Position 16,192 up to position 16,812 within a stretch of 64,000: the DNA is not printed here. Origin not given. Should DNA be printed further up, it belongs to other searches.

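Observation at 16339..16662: H-NS-like xenogeneic silencer encoded on the AT-rich element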

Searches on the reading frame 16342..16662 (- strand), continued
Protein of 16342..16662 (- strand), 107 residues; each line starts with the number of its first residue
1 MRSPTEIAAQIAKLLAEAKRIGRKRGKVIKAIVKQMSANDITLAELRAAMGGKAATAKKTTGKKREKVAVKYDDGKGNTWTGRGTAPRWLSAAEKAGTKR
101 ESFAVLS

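Call 44: predict_structure(alignment_id=A2)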
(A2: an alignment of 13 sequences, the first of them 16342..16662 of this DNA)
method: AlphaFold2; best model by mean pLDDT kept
length: 107 residues; sequences in the alignment: 13
mean_pLDDT: 80.1   pTM: 0.35
mean pLDDT of the five models: 80.1, 78.4, 70.4, 70.2, 69.0
residues with pLDDT >= 90: 19; 70-90: 67; 50-70: 18; < 50: 3
segments of 3 or more residues with pLDDT < 50: none
pLDDT, mean of each block of 10 residues (from residue 1): 82 90 91 91 84 56 57 84 83 86 75
secondary structure, 60 per line:
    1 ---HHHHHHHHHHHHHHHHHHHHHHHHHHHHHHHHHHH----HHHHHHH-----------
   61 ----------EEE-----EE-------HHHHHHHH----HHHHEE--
elements in order: H4-38 H43-49 E71-73 H88-95 H100-103

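Call 49: fold_search(model_id=the predicted structure, library=pdb)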
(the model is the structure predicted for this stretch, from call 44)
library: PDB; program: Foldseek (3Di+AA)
matches with E <= 10: 5; with E <= 0.001: 0
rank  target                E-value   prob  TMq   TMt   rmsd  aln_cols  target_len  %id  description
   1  2lev_MODEL_1_A        1.5e-02  1.00  0.33  0.57   1.8        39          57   44  Structure of the DNA complex of the C-Terminal domain of Ler (released 2011-12-07)
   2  2l93_MODEL_1_A        2.0e-01  0.87  0.28  0.52   3.7        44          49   32  Solution structure of the C-terminal domain of Salmonella H-NS (released 2011-06-15)
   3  2l92_MODEL_1_A        9.3e-01  0.51  0.25  0.51   2.9        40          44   35  Solution structure of the C-terminal domain of H-NS like protein Bv3F (released 2011-06-15)
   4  9v26_su               8.1e+00  0.07  0.20  0.18   7.3        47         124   21  Cryo- EM structure of 75S ribosome with A/P- & P/E- tRNAs from Entamoeba histolytica bound to antibiotic paromomycin (released 2025-10-08)
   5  3j80_S                1.0e+01  0.06  0.18  0.14   7.7        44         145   18  CryoEM structure of 40S-eIF1-eIF1A preinitiation complex (released 2014-11-05)

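Call 56: search_protein_families(library=phrogs, proteins=[window:16342-16662:-], max_evalue=0.001)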
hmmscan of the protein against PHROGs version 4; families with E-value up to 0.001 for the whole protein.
window:16342-16662:- (107 aa): 1 family
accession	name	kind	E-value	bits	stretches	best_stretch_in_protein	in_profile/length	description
phrog_10171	-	unknown function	2.8e-13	51.5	1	5-105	34-128/129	-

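Call 61: find_related_loci(query=A2, collection=viral_contigs, flank=10000)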
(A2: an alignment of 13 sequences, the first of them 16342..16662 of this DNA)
Query A2 (107 aa) in viral_contigs; peptide patterns used: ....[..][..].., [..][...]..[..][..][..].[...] (x = any residue, [..] = any of these).
27 stretches matched a pattern, but none encodes a relative of the query by tblastn (E <= 1e-3).

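Call 77: search_solved_structures(query=A4, max_evalue=10, show_alignments=0)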
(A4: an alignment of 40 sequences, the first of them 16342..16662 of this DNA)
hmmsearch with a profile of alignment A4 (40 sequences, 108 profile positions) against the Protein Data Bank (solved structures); distinct sequences matched with E-value up to 10: 19.
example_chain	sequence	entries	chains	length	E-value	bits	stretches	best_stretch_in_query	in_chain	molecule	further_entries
2lev_A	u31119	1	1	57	9.4e-12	48.9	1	67-107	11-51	Ler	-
2lrx_A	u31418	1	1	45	9.4e-08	36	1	68-107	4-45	DNA-binding protein stpA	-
2l92_A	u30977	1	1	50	1.3e-07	35.6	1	71-93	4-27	Histone family protein nucleoid-structuring protein H-NS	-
2l93_A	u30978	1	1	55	7.3e-06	29.9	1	68-107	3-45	DNA-binding protein H-NS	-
1hnr_A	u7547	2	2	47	1.2e-05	29.2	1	68-107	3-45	H-NS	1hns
2jr1_A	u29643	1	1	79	2.9e-05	28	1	48-91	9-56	Virulence regulator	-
6prh_A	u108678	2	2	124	0.078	17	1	5-53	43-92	RicA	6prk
2pih_A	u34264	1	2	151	0.13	16.3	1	5-53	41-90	Protein ymcA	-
6sg9_F1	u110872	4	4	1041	0.21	15.6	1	8-82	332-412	mt-SAF1 (RSM22) | Mitochondrial small ribosomal subunit Rsm22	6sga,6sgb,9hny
6zff_A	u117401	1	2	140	0.27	15.2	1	4-76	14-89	DNA double-strand break repair Rad50 ATPase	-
8gmh_C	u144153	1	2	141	0.38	14.8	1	5-70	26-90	LapA4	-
9kns_A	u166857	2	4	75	0.48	14.4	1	13-68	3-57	Protein Hook homolog 3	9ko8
5b52_A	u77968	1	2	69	0.83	13.7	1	5-56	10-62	H-NS family protein MvaT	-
4kht_A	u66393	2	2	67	1.9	12.5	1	3-50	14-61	Gp41 helix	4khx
1yke_B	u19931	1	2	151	4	11.5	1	10-61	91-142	RNA polymerase II holoenzyme component SRB7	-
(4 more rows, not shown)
